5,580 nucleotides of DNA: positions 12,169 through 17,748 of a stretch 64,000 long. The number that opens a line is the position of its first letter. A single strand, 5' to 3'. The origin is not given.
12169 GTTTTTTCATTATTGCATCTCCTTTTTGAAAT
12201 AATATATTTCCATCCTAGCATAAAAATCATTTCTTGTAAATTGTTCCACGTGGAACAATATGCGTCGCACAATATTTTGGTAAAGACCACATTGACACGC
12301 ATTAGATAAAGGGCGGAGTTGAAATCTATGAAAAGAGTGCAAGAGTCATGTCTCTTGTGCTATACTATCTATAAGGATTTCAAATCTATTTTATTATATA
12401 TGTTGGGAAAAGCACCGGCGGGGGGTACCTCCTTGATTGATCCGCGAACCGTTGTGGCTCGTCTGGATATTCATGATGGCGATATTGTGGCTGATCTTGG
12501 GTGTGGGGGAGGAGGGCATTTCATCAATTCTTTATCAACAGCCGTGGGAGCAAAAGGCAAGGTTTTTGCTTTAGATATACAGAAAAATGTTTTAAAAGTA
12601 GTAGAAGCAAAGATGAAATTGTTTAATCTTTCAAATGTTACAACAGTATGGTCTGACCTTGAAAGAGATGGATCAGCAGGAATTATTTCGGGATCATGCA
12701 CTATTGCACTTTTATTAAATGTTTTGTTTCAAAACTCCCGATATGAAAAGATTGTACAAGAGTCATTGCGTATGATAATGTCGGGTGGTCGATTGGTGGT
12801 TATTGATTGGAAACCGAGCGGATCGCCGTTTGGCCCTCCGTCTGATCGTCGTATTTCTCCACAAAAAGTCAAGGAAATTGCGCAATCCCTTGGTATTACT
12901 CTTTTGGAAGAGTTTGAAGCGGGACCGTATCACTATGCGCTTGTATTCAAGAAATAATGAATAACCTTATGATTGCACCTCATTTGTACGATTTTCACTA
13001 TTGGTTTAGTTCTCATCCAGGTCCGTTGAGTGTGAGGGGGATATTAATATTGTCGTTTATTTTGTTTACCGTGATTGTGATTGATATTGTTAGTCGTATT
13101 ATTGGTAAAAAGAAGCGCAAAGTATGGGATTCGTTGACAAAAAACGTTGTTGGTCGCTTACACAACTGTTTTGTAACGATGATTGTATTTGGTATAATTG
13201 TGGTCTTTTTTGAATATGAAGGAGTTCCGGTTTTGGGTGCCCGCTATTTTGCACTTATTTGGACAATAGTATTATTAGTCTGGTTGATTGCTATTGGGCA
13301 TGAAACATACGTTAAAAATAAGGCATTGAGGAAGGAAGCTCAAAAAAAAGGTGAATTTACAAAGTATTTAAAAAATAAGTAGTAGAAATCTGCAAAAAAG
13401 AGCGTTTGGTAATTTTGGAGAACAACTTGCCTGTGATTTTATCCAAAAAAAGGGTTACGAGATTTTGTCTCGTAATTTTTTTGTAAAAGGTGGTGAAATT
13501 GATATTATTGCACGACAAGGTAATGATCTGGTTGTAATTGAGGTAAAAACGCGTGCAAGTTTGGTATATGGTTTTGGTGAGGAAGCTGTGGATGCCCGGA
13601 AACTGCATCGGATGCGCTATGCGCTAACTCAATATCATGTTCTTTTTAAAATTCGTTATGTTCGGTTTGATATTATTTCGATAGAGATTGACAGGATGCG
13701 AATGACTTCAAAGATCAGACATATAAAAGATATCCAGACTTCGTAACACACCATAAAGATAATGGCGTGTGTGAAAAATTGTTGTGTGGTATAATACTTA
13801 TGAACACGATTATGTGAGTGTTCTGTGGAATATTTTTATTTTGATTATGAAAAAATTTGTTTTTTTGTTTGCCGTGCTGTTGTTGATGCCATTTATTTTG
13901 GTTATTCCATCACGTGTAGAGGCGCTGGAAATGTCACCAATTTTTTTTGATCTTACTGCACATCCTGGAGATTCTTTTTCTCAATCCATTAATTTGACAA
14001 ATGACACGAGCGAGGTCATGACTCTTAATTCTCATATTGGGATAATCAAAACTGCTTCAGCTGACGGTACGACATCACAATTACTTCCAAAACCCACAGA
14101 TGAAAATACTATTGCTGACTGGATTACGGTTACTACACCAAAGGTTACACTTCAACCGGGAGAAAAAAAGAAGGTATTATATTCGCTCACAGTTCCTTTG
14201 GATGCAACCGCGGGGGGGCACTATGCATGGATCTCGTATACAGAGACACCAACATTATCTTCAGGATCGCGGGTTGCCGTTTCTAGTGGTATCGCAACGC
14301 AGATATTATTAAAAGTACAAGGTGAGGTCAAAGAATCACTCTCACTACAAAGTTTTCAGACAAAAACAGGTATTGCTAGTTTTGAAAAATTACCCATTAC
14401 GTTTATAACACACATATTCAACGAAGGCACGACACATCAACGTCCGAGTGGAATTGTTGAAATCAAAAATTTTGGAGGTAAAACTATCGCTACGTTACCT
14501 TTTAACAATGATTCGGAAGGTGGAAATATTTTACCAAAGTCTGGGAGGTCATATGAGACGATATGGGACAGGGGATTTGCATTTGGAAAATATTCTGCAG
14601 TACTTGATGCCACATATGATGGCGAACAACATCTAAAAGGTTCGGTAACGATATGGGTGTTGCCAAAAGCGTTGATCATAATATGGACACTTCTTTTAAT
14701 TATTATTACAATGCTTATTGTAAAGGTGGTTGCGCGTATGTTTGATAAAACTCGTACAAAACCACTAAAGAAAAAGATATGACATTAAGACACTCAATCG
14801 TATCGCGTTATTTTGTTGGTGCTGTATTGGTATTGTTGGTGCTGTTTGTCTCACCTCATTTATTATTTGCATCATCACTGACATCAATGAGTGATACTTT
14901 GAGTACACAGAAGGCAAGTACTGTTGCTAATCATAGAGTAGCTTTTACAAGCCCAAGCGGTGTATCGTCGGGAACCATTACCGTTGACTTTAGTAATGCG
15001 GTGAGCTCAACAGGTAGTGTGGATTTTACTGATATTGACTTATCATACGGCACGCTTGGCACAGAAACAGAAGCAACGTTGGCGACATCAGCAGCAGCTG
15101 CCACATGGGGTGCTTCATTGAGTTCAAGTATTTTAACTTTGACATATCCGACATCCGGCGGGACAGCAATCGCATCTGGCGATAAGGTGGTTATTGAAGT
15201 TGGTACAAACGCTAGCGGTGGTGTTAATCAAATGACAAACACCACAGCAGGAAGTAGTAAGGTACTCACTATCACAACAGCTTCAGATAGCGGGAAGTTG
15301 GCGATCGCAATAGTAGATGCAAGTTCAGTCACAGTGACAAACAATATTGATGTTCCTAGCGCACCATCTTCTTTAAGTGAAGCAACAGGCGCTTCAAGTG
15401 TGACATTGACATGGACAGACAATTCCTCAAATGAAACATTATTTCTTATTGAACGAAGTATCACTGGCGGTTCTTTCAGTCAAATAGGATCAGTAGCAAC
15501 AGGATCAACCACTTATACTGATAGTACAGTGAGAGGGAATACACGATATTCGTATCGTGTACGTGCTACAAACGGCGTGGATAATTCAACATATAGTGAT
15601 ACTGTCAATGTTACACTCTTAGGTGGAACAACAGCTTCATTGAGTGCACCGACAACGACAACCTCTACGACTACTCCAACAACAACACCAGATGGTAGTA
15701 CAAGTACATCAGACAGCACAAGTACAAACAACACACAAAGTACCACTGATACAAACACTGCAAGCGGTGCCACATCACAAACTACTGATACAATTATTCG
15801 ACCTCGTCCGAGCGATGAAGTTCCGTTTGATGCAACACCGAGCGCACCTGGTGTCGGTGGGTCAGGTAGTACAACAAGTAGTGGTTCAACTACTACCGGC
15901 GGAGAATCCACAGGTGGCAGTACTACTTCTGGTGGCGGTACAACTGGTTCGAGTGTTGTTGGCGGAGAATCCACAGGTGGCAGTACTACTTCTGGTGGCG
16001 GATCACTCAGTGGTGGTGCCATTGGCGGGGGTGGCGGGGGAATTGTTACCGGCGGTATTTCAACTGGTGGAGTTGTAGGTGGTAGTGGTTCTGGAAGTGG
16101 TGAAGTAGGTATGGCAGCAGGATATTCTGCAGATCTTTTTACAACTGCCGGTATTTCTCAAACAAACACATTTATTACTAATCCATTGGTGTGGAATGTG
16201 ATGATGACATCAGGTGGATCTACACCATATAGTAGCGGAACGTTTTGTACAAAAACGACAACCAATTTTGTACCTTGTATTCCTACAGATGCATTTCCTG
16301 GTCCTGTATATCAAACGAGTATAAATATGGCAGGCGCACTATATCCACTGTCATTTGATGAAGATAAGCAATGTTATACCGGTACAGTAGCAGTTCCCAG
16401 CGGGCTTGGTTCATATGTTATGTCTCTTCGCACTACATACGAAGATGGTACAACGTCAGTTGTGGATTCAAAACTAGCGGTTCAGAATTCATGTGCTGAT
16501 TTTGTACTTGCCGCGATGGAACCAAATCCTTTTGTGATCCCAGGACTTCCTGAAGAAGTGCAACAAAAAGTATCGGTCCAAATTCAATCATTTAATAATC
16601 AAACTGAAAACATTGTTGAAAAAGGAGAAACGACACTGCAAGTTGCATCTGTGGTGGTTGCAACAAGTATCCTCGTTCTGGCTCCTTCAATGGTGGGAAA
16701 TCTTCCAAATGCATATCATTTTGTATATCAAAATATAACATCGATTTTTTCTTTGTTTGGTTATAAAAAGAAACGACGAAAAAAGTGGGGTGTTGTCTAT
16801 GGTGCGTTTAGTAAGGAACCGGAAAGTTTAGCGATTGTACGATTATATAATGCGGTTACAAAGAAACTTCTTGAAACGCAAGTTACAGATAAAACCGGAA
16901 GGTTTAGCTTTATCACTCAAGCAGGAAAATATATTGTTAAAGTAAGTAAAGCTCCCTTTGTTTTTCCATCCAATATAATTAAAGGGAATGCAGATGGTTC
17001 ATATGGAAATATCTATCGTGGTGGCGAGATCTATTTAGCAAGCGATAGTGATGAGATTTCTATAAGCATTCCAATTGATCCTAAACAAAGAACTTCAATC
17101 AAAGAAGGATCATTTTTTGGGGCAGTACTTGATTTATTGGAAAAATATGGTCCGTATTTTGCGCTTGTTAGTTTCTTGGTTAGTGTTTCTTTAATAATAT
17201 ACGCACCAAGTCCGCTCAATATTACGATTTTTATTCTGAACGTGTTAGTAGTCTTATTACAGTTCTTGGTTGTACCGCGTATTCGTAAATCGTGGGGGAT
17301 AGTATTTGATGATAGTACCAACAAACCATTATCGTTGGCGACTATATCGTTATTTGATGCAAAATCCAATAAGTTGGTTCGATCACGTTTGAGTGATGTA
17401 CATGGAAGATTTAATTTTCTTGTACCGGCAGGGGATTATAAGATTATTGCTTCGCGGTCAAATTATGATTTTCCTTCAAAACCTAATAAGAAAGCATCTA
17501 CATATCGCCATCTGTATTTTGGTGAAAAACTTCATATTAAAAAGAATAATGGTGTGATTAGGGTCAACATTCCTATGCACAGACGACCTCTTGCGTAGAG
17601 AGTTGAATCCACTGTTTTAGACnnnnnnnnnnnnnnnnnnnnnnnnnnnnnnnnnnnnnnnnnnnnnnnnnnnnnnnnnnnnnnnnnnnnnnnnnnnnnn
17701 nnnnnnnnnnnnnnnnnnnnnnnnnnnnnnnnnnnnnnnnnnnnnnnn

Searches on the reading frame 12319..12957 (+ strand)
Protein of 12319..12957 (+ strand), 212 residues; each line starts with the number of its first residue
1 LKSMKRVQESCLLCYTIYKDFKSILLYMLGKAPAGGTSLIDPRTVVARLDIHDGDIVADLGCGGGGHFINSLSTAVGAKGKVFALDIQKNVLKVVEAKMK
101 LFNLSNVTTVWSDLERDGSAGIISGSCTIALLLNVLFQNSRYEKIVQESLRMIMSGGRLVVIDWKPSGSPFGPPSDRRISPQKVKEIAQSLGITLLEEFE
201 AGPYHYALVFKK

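Call 12: search_protein_families(library=pfam, proteins=[window:12319-12957:+], max_evalue=0.01)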
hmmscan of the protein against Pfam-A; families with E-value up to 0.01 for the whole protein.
window:12319-12957:+ (212 aa): 7 families
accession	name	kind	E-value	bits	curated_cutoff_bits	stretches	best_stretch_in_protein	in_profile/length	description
PF01209.24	Ubie_methyltran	-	8.5e-08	32.3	20.1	1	52-163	46-153/233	ubiE/COQ5 methyltransferase family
PF13847.12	Methyltransf_31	-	3.8e-07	30.3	27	1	51-165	1-113/145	Methyltransferase domain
PF08241.18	Methyltransf_11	-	2.1e-06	28.7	21.2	1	59-161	2-95/95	Methyltransferase domain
PF13649.12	Methyltransf_25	-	2.3e-06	28.6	27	1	57-157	1-97/97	Methyltransferase domain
PF01728.25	FtsJ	-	0.0012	19.2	24.1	1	50-96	17-59/181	FtsJ-like methyltransferase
PF05175.20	MTS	-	0.0015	18.6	23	1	47-119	25-95/170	Methyltransferase small domain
PF01135.25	PCMT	-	0.0034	17.6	20.3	1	48-122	68-137/210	Protein-L-isoaspartate(D-aspartate) O-methyltransferase (PCMT)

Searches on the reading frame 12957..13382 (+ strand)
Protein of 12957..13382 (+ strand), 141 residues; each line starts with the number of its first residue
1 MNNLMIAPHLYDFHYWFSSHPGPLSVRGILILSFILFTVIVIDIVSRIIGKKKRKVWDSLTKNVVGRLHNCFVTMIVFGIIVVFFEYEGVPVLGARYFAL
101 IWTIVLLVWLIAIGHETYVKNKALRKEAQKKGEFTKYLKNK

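Call 12: search_protein_families(library=pfam, proteins=[window:12957-13382:+], max_evalue=0.01)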
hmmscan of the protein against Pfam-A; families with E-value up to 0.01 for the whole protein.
window:12957-13382:+ (141 aa): 1 family
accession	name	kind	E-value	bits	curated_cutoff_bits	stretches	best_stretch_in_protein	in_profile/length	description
PF20990.2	DUF2207_C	-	0.0072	16.5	33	0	52-140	122-212/247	Predicted membrane protein (DUF2207) C-terminal domain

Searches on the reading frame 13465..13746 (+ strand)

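Call 81: search_protein_families(library=pfam, proteins=[window:13465-13746:+], max_evalue=0.001)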
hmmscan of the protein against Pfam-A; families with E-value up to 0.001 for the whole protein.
window:13465-13746:+ (93 aa): 3 families
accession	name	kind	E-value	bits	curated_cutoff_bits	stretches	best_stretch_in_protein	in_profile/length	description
PF02021.23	UPF0102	-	2.7e-17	63.3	23.6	1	2-73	18-80/80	Uncharacterised protein family UPF0102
PF18743.7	AHJR-like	-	0.00058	19.9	26.1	1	6-33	39-66/123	REase_AHJR-like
PF08378.17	NERD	-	0.00077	20.4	22.1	0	4-37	26-64/111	Nuclease-related domain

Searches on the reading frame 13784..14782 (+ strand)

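Call 12: search_protein_families(library=pfam, proteins=[window:13784-14782:+], max_evalue=0.01)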
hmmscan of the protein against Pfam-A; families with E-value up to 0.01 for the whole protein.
window:13784-14782:+ (332 aa): 2 families
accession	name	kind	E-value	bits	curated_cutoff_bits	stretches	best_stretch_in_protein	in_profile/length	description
PF06030.18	WxLIP_PGBD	-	3.3e-05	24.3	27.3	1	54-146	18-113/121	WxL Interacting Protein, peptidoglycan binding domain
PF06280.18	fn3_5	-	0.0004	21.5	27.6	1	62-143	7-86/112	Fn3-like domain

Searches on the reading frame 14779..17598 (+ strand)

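Call 15: search_protein_families(library=pfam, proteins=[window:14779-17598:+], max_evalue=0.0001)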
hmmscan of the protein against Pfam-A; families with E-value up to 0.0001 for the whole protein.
window:14779-17598:+ (939 aa): 1 family
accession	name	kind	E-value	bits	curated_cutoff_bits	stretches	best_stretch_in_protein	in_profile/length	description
PF13715.12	CarbopepD_reg_2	-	4.4e-06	27.1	32.2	0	840-897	3-56/88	CarboxypepD_reg-like domain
